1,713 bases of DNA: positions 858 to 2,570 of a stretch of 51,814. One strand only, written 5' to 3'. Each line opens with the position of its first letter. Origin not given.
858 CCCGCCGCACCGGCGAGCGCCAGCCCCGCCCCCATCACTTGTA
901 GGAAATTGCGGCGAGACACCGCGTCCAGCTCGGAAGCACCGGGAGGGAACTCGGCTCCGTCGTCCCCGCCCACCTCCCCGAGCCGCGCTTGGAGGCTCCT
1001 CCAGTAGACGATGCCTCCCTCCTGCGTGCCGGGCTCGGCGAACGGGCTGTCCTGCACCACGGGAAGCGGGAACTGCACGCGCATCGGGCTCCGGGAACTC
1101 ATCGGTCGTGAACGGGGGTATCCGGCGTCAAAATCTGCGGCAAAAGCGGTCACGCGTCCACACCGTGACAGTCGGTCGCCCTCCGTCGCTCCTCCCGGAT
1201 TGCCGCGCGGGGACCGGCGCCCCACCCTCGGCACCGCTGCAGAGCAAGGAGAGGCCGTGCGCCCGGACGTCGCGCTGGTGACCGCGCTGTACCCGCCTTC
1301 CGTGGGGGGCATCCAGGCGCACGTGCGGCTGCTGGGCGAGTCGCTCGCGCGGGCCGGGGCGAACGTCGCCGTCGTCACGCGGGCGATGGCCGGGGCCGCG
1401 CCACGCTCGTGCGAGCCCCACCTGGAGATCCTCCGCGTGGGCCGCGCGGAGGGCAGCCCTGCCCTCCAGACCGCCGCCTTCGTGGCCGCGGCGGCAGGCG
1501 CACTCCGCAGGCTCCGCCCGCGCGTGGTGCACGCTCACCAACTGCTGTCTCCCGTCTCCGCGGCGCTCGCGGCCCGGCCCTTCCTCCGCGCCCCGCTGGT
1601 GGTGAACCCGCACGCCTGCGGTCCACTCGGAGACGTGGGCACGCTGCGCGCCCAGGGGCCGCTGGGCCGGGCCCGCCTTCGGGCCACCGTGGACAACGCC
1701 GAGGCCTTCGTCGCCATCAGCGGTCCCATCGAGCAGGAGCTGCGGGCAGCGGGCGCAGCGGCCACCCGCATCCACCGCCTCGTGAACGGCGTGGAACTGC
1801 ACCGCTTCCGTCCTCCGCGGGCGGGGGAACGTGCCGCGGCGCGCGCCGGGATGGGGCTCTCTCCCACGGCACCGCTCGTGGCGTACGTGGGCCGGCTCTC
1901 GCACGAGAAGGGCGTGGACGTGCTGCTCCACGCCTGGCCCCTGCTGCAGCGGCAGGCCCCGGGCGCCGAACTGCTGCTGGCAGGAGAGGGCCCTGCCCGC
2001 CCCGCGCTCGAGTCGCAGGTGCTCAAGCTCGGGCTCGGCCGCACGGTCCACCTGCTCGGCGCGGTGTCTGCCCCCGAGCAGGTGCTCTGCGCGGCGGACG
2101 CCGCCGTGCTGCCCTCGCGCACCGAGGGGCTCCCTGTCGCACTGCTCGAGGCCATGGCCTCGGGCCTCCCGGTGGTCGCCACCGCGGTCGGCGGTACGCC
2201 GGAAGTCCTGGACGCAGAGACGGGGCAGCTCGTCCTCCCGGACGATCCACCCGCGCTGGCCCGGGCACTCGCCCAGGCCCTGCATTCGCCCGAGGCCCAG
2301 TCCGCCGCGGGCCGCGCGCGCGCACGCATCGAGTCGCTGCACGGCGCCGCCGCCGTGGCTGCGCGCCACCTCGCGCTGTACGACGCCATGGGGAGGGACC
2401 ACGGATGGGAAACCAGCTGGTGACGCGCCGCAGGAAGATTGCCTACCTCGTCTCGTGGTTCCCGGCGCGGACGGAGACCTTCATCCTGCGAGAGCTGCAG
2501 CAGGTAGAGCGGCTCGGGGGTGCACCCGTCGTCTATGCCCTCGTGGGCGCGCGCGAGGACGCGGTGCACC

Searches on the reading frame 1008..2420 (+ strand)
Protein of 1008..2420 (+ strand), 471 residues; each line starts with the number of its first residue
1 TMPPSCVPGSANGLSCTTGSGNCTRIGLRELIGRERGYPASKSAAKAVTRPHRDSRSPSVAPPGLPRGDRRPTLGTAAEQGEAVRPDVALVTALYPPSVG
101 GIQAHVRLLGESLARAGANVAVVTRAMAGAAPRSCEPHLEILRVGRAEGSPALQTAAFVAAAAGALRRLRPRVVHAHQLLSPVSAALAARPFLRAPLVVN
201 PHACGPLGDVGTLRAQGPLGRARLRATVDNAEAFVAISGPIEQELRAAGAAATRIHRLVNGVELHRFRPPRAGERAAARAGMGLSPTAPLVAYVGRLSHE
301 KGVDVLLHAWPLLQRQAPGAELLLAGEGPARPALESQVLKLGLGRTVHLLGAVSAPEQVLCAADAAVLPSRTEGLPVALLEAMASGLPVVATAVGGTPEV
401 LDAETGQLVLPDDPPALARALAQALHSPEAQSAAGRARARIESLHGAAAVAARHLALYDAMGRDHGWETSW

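Call 41: search_protein_families(library=pfam, proteins=[window:1008-2420:+], max_evalue=0.001)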
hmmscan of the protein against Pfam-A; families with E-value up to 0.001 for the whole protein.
window:1008-2420:+ (471 aa): 6 families
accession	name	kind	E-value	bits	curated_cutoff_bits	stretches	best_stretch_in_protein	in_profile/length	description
PF13692.12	Glyco_trans_1_4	-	3.1e-39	134.9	27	1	289-426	2-141/142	Glycosyl transferases group 1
PF00534.26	Glycos_transf_1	-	9.3e-38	129.9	26.4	1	282-436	9-167/172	Glycosyl transferases group 1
PF13439.12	Glyco_transf_4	-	1.9e-21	77.3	28.5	1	99-266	1-170/170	Glycosyltransferase Family 4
PF13579.12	Glyco_trans_4_4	-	1.1e-20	75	29.7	1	100-261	1-158/158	Glycosyl transferase 4-like domain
PF20706.3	GT4-conflict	-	8e-08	32.1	26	1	95-468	7-379/385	Family 4 Glycosyltransferase in conflict systems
PF13524.12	Glyco_trans_1_2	-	3.6e-05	24.2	25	1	362-453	46-141/144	Glycosyl transferase-like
